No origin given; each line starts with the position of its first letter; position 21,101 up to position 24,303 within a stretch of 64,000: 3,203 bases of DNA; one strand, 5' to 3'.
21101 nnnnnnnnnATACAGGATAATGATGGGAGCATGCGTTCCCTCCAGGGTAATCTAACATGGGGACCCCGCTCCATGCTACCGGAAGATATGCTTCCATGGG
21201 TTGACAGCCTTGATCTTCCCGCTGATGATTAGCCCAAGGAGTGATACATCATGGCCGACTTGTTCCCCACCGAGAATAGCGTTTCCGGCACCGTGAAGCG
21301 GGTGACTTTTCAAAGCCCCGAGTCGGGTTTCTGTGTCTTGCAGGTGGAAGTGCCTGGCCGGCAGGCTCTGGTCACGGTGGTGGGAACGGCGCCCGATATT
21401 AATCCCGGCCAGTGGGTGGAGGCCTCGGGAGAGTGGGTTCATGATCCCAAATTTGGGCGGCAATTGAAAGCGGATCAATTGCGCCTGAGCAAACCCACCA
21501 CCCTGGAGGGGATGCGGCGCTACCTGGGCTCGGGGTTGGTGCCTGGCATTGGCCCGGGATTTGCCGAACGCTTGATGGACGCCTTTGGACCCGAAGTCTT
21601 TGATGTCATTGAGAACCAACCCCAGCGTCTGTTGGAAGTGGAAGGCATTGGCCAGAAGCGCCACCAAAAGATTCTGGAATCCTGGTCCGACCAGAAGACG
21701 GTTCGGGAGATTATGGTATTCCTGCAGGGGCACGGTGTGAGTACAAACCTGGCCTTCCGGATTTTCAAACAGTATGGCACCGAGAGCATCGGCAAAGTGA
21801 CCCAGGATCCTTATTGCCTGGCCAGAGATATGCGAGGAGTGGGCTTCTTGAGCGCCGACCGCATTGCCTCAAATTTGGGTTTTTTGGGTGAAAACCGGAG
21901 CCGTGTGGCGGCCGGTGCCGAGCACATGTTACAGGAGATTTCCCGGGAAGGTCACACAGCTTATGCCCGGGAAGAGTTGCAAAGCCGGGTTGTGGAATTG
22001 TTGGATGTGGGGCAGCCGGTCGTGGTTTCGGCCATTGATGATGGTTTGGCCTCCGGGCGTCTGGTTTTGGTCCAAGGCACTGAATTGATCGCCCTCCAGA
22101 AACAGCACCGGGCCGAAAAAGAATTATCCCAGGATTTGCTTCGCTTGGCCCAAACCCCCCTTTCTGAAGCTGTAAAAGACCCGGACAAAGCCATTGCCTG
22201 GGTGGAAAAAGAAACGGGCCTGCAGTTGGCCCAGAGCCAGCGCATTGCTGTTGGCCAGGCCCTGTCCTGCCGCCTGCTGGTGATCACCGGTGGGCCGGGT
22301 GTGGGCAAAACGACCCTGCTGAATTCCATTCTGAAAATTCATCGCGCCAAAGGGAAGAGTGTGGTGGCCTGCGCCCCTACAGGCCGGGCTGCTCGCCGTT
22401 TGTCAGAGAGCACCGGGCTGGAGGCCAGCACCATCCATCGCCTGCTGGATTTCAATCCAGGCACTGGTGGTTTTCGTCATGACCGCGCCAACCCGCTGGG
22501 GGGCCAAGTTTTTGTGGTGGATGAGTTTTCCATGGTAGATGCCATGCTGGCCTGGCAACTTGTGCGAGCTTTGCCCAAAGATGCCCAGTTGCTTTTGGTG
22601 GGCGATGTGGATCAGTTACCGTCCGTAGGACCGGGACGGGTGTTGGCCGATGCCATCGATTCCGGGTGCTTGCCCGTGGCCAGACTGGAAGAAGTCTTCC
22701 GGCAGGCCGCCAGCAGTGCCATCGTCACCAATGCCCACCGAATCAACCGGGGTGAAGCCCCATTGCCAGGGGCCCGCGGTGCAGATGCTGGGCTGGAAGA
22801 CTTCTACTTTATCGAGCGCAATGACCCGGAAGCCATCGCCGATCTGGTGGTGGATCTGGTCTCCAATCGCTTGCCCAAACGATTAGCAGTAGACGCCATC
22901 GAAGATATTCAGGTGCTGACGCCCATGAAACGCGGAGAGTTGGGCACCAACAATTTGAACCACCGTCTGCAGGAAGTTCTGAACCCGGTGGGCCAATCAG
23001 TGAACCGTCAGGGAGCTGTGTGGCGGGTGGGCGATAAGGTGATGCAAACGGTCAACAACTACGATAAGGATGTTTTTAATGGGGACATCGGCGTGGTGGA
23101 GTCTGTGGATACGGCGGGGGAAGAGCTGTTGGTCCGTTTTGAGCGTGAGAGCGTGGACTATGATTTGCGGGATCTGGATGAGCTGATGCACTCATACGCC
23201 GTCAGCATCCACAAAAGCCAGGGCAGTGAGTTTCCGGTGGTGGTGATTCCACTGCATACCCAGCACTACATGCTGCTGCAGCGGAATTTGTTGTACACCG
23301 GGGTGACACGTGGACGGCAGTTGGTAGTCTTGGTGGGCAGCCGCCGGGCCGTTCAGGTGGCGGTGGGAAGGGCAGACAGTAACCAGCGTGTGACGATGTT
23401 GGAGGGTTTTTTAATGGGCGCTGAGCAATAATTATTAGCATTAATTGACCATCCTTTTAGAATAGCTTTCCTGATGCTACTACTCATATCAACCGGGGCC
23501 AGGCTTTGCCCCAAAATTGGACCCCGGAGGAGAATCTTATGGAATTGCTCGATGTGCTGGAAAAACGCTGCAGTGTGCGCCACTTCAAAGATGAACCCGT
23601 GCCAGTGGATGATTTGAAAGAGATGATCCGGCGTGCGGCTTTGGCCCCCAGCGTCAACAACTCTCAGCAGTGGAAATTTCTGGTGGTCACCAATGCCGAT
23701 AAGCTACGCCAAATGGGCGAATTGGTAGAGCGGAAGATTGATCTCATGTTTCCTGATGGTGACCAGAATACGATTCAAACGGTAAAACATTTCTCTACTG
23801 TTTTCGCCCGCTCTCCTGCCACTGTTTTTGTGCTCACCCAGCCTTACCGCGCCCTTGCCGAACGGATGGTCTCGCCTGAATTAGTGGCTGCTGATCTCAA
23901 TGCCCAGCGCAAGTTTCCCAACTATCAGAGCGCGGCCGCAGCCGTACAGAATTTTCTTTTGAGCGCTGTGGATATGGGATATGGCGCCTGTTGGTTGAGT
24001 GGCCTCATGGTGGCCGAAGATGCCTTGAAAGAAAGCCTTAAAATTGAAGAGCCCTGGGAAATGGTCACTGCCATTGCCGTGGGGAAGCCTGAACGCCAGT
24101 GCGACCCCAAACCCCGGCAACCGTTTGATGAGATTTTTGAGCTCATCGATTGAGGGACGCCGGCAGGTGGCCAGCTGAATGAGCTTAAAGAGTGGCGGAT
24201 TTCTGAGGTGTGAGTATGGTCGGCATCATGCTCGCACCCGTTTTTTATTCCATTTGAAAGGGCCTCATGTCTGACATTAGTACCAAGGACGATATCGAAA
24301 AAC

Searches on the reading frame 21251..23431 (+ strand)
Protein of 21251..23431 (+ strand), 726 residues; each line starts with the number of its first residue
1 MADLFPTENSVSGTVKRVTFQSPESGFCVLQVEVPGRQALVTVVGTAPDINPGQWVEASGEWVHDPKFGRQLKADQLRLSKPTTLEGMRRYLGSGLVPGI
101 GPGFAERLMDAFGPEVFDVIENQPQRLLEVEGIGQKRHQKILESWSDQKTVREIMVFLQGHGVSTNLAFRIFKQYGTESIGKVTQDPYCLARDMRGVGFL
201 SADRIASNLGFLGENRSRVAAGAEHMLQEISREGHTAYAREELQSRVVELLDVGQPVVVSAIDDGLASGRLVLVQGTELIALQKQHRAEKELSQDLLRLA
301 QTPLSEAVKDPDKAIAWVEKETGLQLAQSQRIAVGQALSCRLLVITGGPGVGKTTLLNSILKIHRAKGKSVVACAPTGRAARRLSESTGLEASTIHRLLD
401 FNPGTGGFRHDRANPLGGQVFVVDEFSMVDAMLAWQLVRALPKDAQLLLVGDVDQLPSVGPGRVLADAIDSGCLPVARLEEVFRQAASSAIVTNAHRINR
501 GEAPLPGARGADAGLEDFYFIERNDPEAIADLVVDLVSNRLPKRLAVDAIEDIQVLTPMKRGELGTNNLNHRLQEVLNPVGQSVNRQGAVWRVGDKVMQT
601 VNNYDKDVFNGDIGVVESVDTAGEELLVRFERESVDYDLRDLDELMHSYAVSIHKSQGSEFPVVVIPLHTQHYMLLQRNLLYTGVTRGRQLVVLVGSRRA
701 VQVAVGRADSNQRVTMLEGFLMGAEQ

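Call 11: search_protein_families(library=pfam, proteins=[window:21251-23431:+], max_evalue=0.001)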
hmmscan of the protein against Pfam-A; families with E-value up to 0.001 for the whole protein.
window:21251-23431:+ (726 aa): 13 families
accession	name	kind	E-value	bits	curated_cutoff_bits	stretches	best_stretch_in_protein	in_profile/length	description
PF13245.12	AAA_19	-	1.1e-43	149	25.1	1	330-461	1-134/134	AAA domain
PF13604.12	AAA_30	-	8.2e-42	143.5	27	1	325-504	1-174/191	AAA domain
PF14490.11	HHH_RecD2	-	5.7e-34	116.4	27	1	148-236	2-91/92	ATP-dependent RecD2 DNA helicase HHH domain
PF23139.1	OB_YrrC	-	9.3e-23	80.4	27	1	9-82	2-76/76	ATP-dependent DNA helicase YrrC, OB-fold domain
PF18335.7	SH3_13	-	1e-22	80.1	41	1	569-630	1-65/65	ATP-dependent RecD-like DNA helicase SH3 domain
PF13538.12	UvrD_C_2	-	3.3e-20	72.1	27.4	1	647-695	1-52/52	UvrD-like helicase C-terminal domain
PF01443.25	Viral_helicase1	-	3.4e-10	40.6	21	1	343-458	1-99/228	Viral superfamily 1 RNA helicase core domain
PF14520.12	HHH_5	-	6.9e-07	30.1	27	1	97-146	7-56/57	Helix-hairpin-helix domain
PF13086.12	AAA_11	-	1.6e-06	28.6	27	1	326-381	2-65/257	AAA domain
PF13401.12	AAA_22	-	0.00015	22.5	27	1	340-429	5-96/130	AAA domain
PF20720.3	nSTAND3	-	0.00031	20.9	27.2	1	339-374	16-51/155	Novel STAND NTPase 3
PF13191.12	AAA_16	-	0.00052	21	32.6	0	339-368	23-52/167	AAA ATPase domain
PF05970.20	PIF1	-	0.0007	19.7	25.9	0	338-386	20-68/223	PIF1-like helicase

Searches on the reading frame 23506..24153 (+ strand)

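Call 11: search_protein_families(library=pfam, proteins=[window:23506-24153:+], max_evalue=0.001)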
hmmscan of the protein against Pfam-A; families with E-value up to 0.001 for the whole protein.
window:23506-24153:+ (215 aa): 2 families
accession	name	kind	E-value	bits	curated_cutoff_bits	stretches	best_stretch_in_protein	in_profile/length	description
PF00881.29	Nitroreductase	-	2e-29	103.3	23.5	1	19-194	2-167/167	Nitroreductase family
PF14512.11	TM1586_NiRdase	-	8.7e-12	45.6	27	1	148-212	89-150/215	Putative TM nitroreductase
